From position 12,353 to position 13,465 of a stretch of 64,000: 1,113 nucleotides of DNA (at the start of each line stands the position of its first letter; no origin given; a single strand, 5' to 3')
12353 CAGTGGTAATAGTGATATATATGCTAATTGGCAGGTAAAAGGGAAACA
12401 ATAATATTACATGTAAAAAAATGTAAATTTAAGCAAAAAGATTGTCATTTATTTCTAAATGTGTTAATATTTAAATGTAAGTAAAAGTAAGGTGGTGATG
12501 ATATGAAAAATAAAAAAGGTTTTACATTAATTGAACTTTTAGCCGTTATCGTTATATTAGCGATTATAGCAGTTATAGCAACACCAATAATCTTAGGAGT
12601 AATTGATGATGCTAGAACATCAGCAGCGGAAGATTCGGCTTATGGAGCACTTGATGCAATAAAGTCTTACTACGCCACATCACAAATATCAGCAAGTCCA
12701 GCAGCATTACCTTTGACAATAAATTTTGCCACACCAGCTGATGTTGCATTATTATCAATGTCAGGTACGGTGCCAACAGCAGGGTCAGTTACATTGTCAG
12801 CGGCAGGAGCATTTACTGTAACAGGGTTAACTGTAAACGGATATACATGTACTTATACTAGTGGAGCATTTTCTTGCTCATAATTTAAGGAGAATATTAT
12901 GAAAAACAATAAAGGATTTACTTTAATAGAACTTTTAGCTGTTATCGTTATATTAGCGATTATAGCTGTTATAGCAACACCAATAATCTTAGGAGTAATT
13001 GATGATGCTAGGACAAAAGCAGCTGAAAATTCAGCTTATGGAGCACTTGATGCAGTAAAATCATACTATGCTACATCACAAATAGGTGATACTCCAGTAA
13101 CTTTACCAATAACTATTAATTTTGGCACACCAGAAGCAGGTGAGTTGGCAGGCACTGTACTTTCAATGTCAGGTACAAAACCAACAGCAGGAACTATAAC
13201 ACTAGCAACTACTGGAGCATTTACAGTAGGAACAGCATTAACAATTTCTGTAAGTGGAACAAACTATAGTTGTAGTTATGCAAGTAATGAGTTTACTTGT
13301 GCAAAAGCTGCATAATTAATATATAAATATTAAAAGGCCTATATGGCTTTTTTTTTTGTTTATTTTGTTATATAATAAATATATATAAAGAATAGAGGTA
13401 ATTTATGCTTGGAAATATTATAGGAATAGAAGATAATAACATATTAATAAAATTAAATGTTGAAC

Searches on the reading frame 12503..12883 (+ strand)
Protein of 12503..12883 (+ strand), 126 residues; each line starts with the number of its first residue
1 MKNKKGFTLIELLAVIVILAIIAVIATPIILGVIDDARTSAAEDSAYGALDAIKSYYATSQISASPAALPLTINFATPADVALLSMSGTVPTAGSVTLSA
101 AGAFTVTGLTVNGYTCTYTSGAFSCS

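Call 3: search_protein_families(library=pfam, proteins=[window:12503-12883:+], max_evalue=0.1)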
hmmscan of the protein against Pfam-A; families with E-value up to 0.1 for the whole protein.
window:12503-12883:+ (126 aa): 1 family
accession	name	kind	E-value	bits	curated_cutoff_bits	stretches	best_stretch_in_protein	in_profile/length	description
PF07963.17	N_methyl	-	4.4e-10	39.1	21.2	1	1-26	1-26/27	Prokaryotic N-terminal methylation motif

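Call 4: search_protein_families(library=ncbifam, proteins=[window:12503-12883:+], max_evalue=0.1)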
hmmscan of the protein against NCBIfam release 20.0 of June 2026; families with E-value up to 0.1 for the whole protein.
window:12503-12883:+ (126 aa): 17 families
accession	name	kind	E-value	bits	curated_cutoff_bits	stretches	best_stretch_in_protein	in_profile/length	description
TIGR02532.1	IV_pilin_GFxxxE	domain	2.6e-09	36.5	16.3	1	4-27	1-24/24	prepilin-type N-terminal cleavage/methylation domain-containing protein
TIGR01710.1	typeII_sec_gspG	equivalog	1.8e-06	28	88.85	1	5-52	1-48/134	type II secretion system major pseudopilin GspG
NF007862.0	PRK10574.1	equivalog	1.7e-05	24.9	138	1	1-35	1-35/145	prepilin peptidase-dependent pilin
NF041775.1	typeIV_PilA_Myxo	equivalog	2.1e-05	24.6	400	1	4-59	10-65/214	type IV pilin protein PilA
TIGR01708.2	typeII_sec_gspH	equivalog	0.00012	22.1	80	1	5-61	2-55/169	type II secretion system minor pseudopilin GspH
NF041013.1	T4P_ComGE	equivalog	0.00018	21.5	49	1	2-38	1-37/83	competence type IV pilus minor pilin ComGE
NF040999.1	pilin_ComGC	equivalog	0.00026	21.1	75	1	4-30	1-27/84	competence type IV pilus major pilin ComGC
TIGR02596.1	TIGR02596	subfamily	0.00036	20.7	70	1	7-40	1-34/196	Verru_Chthon cassette protein D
TIGR02599.1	TIGR02599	subfamily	0.0021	17.4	256.5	1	6-47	1-42/361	Verru_Chthon cassette protein C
NF007800.0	PRK10506.1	equivalog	0.0027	17.6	158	1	1-24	5-28/163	prepilin peptidase-dependent protein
NF038304.1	EPS_HpsC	equivalog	0.0034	17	200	1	2-37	18-50/318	hormogonium polysaccharide secretion pseudopilin HpsC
NF040982.1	ComGD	equivalog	0.0046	17.4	70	1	4-31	1-28/139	competence type IV pilus minor pilin ComGD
NF041002.1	pilin_ComGF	equivalog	0.0064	16.7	80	1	4-30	1-27/139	competence type IV pilus minor pilin ComGF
NF038303.1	EPS_HpsB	equivalog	0.0078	16.2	150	1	4-58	2-60/211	hormogonium polysaccharide secretion pseudopilin HpsB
TIGR01711.1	gspJ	equivalog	0.018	14.8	64.85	1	5-40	1-36/192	type II secretion system minor pseudopilin GspJ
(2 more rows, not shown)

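Call 5: search_protein_families(library=padloc, proteins=[window:12503-12883:+], max_evalue=0.1)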
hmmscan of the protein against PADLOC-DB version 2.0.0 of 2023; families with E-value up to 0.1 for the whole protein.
window:12503-12883:+ (126 aa): 0 families

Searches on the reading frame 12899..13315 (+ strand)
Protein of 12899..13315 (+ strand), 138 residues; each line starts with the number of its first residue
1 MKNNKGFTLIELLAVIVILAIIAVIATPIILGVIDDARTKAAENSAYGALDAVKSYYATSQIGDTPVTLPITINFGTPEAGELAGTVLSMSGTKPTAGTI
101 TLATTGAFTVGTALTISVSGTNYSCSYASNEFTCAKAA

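Call 3: search_protein_families(library=pfam, proteins=[window:12899-13315:+], max_evalue=0.1)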
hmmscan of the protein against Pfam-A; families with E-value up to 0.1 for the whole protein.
window:12899-13315:+ (138 aa): 1 family
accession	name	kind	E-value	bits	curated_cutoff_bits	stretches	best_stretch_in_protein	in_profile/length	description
PF07963.17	N_methyl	-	4.4e-10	39.2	21.2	1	1-26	1-26/27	Prokaryotic N-terminal methylation motif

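Call 4: search_protein_families(library=ncbifam, proteins=[window:12899-13315:+], max_evalue=0.1)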
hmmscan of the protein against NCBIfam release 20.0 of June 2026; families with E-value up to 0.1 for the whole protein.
window:12899-13315:+ (138 aa): 18 families
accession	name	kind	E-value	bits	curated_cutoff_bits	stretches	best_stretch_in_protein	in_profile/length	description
TIGR02532.1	IV_pilin_GFxxxE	domain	4.1e-09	35.9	16.3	1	5-27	2-24/24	prepilin-type N-terminal cleavage/methylation domain-containing protein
NF041775.1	typeIV_PilA_Myxo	equivalog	2.4e-07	30.9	400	1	3-105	9-108/214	type IV pilin protein PilA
TIGR01710.1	typeII_sec_gspG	equivalog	8.3e-07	29.1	88.85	1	5-53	1-49/134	type II secretion system major pseudopilin GspG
NF041013.1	T4P_ComGE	equivalog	1.8e-05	24.7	49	1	2-50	1-49/83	competence type IV pilus minor pilin ComGE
NF007862.0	PRK10574.1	equivalog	2.7e-05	24.3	138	1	1-34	1-34/145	prepilin peptidase-dependent pilin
TIGR01708.2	typeII_sec_gspH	equivalog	0.00011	22.3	80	1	5-47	2-41/169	type II secretion system minor pseudopilin GspH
NF040999.1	pilin_ComGC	equivalog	0.00021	21.4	75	1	5-32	2-29/84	competence type IV pilus major pilin ComGC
TIGR02596.1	TIGR02596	subfamily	0.00042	20.4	70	1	7-41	1-35/196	Verru_Chthon cassette protein D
NF040982.1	ComGD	equivalog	0.0014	19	70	1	4-32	1-29/139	competence type IV pilus minor pilin ComGD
TIGR02599.1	TIGR02599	subfamily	0.0035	16.6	256.5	1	6-47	1-42/361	Verru_Chthon cassette protein C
NF038303.1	EPS_HpsB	equivalog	0.0036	17.3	150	1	4-56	2-58/211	hormogonium polysaccharide secretion pseudopilin HpsB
NF007800.0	PRK10506.1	equivalog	0.0037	17.1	158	1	1-24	5-28/163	prepilin peptidase-dependent protein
NF038304.1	EPS_HpsC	equivalog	0.0037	16.9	200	1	2-38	18-51/318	hormogonium polysaccharide secretion pseudopilin HpsC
NF041002.1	pilin_ComGF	equivalog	0.0052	17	80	1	4-31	1-28/139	competence type IV pilus minor pilin ComGF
NF047827.1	T3SSXpsH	equivalog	0.009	15.8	160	1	5-45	1-41/145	type II secretion system protein XpsH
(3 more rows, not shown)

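Call 5: search_protein_families(library=padloc, proteins=[window:12899-13315:+], max_evalue=0.1)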
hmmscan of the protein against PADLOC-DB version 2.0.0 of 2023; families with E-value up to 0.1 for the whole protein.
window:12899-13315:+ (138 aa): 0 families

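Call 42: find_homologous_proteins(query=window:12899-13312:+, max_evalue=0.00001)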
Query window:12899-13312:+ (138 aa): 5067 proteins with E <= 0.00001 among 7894 candidates; the best 120 are listed.
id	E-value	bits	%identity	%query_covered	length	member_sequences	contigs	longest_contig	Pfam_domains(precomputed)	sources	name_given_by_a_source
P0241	5.4e-78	277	100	100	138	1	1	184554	PF07963.18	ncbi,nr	ncbi:MAG: prepilin-type N-terminal cleavage/methylation domain-containing protein [Bacilli bacterium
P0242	1.9e-43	165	70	98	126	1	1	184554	PF07963.18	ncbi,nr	ncbi:MAG: prepilin-type N-terminal cleavage/methylation domain-containing protein [Bacilli bacterium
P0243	1.5e-42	162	61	100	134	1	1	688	PF07963.18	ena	-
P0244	7.1e-42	160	62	97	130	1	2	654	PF07963.18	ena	-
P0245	1.3e-41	159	60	99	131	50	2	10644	PF07963.18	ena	-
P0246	5.7e-41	157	61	99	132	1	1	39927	PF07963.18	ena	-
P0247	4.7e-40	154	62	99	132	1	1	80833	PF07963.18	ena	-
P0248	1.2e-39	153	61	98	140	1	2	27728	PF07963.18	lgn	-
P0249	1.7e-39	152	61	100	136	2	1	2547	PF07963.18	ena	-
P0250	1.8e-39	152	59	99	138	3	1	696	PF07963.18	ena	-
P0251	2.1e-39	152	60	99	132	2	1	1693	PF07963.18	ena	-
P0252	2.1e-38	149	59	100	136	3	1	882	PF07963.18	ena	-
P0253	3.1e-38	148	58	99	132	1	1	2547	PF07963.18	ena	-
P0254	6.3e-38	147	59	97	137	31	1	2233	PF07963.18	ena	-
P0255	7.0e-38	147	58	99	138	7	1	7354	PF07963.18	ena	-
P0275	1.4e-27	114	55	99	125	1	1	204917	PF07963.18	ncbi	-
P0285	3.8e-25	106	50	91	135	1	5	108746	PF07963.18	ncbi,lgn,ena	-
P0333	1.1e-22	98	52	91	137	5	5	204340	PF07963.18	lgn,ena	-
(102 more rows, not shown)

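Call 43: find_encoding_contigs(protein=P0247, flank=10000, max_places=2)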
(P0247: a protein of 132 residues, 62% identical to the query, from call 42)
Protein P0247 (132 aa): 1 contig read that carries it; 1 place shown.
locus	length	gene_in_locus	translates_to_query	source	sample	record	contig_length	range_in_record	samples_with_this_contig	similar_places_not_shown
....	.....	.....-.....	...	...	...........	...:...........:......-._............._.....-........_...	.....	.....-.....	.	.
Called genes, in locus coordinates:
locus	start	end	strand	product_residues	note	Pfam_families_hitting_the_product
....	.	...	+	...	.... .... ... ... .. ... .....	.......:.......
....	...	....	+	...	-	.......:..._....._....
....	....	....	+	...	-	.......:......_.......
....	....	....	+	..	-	-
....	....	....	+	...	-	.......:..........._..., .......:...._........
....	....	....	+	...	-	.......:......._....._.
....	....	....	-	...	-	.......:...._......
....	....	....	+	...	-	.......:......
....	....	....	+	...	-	-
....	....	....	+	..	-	-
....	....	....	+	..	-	-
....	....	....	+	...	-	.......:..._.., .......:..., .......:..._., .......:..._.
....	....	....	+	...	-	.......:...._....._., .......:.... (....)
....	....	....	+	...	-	-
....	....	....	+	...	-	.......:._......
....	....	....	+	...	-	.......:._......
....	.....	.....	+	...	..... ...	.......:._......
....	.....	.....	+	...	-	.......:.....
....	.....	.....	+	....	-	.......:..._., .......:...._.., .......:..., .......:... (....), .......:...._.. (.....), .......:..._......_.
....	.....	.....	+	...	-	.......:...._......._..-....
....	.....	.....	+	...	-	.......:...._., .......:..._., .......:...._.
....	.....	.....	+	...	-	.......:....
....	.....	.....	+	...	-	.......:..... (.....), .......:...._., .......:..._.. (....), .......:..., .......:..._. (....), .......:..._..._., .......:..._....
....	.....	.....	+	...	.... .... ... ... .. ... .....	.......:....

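Call 44: find_encoding_contigs(protein=P0275, flank=10000, max_places=2)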
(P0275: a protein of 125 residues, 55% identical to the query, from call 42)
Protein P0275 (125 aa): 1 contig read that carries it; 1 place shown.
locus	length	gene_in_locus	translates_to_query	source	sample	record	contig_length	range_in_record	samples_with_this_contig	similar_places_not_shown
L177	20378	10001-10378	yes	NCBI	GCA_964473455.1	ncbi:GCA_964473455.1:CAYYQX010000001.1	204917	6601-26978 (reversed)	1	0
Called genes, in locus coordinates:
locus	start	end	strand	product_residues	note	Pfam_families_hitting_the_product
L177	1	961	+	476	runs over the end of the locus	PF01425:Amidase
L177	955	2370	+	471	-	PF02934:GatB_N, PF02637:GatB_Yqey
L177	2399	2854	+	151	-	-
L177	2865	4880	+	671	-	PF00990:GGDEF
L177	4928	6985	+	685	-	PF02368:Big_2, PF21764:Invasin_D4 (faint), PF21461:HL_N-beta (faint), PF22359:Big-like (faint), PF26182:Ig_NUP210_5th (faint), PF02368:Big_2, PF26918:Ig_Eae, PF05257:CHAP (weak)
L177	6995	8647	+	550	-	PF00749:tRNA-synt_1c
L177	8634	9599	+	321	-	PF13191:AAA_16 (faint), PF01656:CbiA (faint), PF02881:SRP54_N, PF13614:AAA_31 (faint), PF13401:AAA_22 (weak), PF00448:SRP54, PF02374:ArsA_ATPase (faint), PF09848:SLFN-g3_helicase (weak)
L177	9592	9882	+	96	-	PF04297:UPF0122, PF04545:Sigma70_r4 (weak), PF08281:Sigma70_r4_2 (weak)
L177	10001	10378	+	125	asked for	PF07963:N_methyl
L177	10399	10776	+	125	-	PF07963:N_methyl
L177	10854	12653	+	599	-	PF01935:DUF87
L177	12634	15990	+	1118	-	PF01855:POR_N, PF17147:PFOR_II, PF01558:POR, PF00037:Fer4 (weak), PF12837:Fer4_6 (faint), PF12838:Fer4_7 (weak), PF13187:Fer4_9 (faint), PF02775:TPP_enzyme_C, +1 more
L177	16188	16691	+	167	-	PF18955:DUF5698, PF10035:DUF2179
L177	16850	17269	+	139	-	-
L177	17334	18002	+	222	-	PF02463:SMC_N (weak), PF00005:ABC_tran, PF13304:AAA_21 (faint)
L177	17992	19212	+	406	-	PF02687:FtsX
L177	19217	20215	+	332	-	-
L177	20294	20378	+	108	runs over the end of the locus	PF15731:MqsA_antitoxin (weak), PF12844:HTH_19, PF13560:HTH_31 (weak), PF01381:HTH_3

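Call 57: predict_structure(alignment_id=A4)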
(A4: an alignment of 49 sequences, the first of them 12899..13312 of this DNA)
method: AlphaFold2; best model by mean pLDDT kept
length: 138 residues; sequences in the alignment: 49
mean_pLDDT: 88.2   pTM: 0.70
mean pLDDT of the five models: 88.2, 87.8, 87.5, 87.4, 86.0
residues with pLDDT >= 90: 76; 70-90: 56; 50-70: 6; < 50: 0
segments of 3 or more residues with pLDDT < 50: none
pLDDT, mean of each block of 10 residues (from residue 1): 68 93 92 91 92 91 88 90 85 89 88 90 91 88
secondary structure, 60 per line:
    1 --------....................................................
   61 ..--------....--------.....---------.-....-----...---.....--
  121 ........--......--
elements in order: H9-62 E71-74 E99-102 E108-110 E114-118 E121-128 E131-136

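Call 59: fold_search(model_id=the predicted structure, library=pdb)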
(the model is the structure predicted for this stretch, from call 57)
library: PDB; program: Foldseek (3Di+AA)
matches with E <= 10: 118; with E <= 0.001: 0
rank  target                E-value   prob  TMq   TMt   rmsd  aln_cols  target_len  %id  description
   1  6o38_M                2.3e+00  0.08  0.20  0.21   5.4        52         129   15  Structure of a chaperone-substrate complex (released 2019-07-24)
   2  3imo_D                3.0e+00  0.20  0.17  0.20   1.6        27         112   26  Structure from the mobile metagenome of Vibrio cholerae. Integron cassette protein VCH_CASS14 (released 2009-08-25)
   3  6vip_A                3.2e+00  0.09  0.15  0.17   7.9        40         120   15  TUDOR DOMAIN OF TUMOR SUPPRESSOR P53BP1 WITH MFP-6008 (released 2020-02-12)
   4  7xbu                  3.3e+00  0.02  0.14  0.05  12.3        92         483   10  Crystal structure of the adenylation domain of CmnG in complex with capreomycidine (released 2023-03-01)
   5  3mql                  3.6e+00  0.16  0.21  0.14   5.8        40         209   15  Crystal structure of the fibronectin 6FnI1-2FnII7FnI fragment (released 2010-08-25)
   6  6o38_L                3.6e+00  0.06  0.20  0.21   5.3        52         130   15  Structure of a chaperone-substrate complex (released 2019-07-24)
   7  8swj_B                3.6e+00  0.04  0.14  0.15  12.7        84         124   12  Co-crystal structure of 53BP1 tandem Tudor domains in complex with UNC8531 (released 2023-08-02)
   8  4rg2_B                3.8e+00  0.04  0.14  0.16  12.5        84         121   12  Tudor Domain of Tumor suppressor p53BP1 with small molecule ligand (released 2014-10-15)
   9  6mxz_G                4.0e+00  0.02  0.14  0.16  13.7       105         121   11  Structure of 53BP1 Tudor domains in complex with small molecule UNC3474 (released 2019-11-27)
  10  1yqk_A                4.3e+00  0.13  0.17  0.08   1.6        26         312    4  Human 8-oxoguanine glycosylase crosslinked with guanine containing DNA (released 2005-04-05)
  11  8c8t_G                4.3e+00  0.04  0.16  0.06   8.4        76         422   10  cryo-EM structure of BG505 SOSIP.664 HIV-1 Env trimer in complex with bNAbs EPTC112 and 3BNC117 (released 2023-07-05)
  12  5o1q_MODEL_1_A        4.3e+00  0.03  0.14  0.18  11.5        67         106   15  LysF1 sh3b domain structure (released 2017-09-20)
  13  6mxx_J                4.3e+00  0.02  0.14  0.16  13.5       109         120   12  Structure of 53BP1 tandem Tudor domains in complex with small molecule UNC2991 (released 2019-11-27)
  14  6edu_D                4.5e+00  0.04  0.21  0.09   8.1        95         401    8  B41 SOSIP.664 in complex with soluble CD4 (D1-D2), the co-receptor mimicking antibody 21c and the broadly neutralizing (released 2018-10-17)
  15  6mxx_C                4.5e+00  0.03  0.14  0.16  13.3        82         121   11  Structure of 53BP1 tandem Tudor domains in complex with small molecule UNC2991 (released 2019-11-27)
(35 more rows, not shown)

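Call 77: find_encoding_contigs(protein=P0333, flank=10000, max_places=2)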
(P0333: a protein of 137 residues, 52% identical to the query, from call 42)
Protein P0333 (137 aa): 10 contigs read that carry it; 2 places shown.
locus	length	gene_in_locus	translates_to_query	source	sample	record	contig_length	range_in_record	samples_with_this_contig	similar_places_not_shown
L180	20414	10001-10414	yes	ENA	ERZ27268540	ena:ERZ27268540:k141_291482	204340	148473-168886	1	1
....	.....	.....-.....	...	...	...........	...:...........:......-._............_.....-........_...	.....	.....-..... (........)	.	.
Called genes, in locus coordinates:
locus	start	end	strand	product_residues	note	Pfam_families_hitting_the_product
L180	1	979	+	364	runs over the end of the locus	PF02368:Big_2, PF26918:Ig_Eae (weak), PF00877:NLPC_P60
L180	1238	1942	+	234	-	PF01966:HD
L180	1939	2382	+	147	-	-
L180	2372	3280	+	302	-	PF00133:tRNA-synt_1, PF09334:tRNA-synt_1g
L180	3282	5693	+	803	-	PF00133:tRNA-synt_1, PF01406:tRNA-synt_1e (faint), PF09334:tRNA-synt_1g, PF13603:tRNA-synt_1_2, PF08264:Anticodon_1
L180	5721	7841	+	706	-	PF00881:Nitroreductase, PF02624:YcaO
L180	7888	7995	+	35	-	-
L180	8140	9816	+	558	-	PF00133:tRNA-synt_1, PF09334:tRNA-synt_1g, PF08264:Anticodon_1, PF10458:Val_tRNA-synt_C (weak)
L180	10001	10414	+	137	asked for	PF07963:N_methyl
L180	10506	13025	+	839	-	PF09586:YfhO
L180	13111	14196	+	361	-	PF20990:DUF2207_C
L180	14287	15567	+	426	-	PF25888:WHD_DnaB, PF07261:DnaB_2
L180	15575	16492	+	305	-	PF00004:AAA (faint), PF03969:AFG1_ATPase (weak), PF00308:Bac_DnaA (weak), PF01695:IstB_IS21 (weak)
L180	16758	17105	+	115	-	-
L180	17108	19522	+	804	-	PF00133:tRNA-synt_1, PF00750:tRNA-synt_1d (faint), PF01406:tRNA-synt_1e (faint), PF09334:tRNA-synt_1g, PF13603:tRNA-synt_1_2, PF00133:tRNA-synt_1, PF09334:tRNA-synt_1g (weak), PF08264:Anticodon_1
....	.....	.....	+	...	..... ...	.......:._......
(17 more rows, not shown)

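Call 78: find_encoding_contigs(protein=P0285, flank=10000, max_places=2)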
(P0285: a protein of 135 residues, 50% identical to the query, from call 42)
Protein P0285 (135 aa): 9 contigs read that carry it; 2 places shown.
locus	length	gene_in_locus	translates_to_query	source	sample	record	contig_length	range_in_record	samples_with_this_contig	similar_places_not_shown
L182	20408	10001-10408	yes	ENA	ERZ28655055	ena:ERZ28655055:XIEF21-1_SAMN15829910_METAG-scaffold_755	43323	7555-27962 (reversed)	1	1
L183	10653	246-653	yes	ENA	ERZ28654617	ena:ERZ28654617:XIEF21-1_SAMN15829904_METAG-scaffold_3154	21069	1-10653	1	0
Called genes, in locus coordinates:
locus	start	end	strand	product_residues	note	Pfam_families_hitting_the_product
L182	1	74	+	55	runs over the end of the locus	PF00471:Ribosomal_L33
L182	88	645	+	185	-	PF08207:EFP_N, PF01132:EFP, PF09285:Elong-fact-P_C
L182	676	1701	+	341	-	-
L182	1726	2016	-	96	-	-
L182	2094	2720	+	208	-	PF02390:Methyltransf_4, PF13847:Methyltransf_31 (weak), PF13649:Methyltransf_25 (weak)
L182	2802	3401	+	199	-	-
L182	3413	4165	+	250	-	-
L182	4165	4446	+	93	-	-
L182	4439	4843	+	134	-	PF12732:YtxH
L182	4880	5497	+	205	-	PF01351:RNase_HII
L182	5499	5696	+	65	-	-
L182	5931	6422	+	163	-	PF13240:Zn_Ribbon_1 (weak)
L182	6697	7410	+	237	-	PF01966:HD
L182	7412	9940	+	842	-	PF00133:tRNA-synt_1, PF01406:tRNA-synt_1e (faint), PF09334:tRNA-synt_1g, PF13603:tRNA-synt_1_2 (faint), PF00133:tRNA-synt_1, PF09334:tRNA-synt_1g, PF08264:Anticodon_1, PF10458:Val_tRNA-synt_C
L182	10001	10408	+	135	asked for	PF07963:N_methyl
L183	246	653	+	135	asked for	PF07963:N_methyl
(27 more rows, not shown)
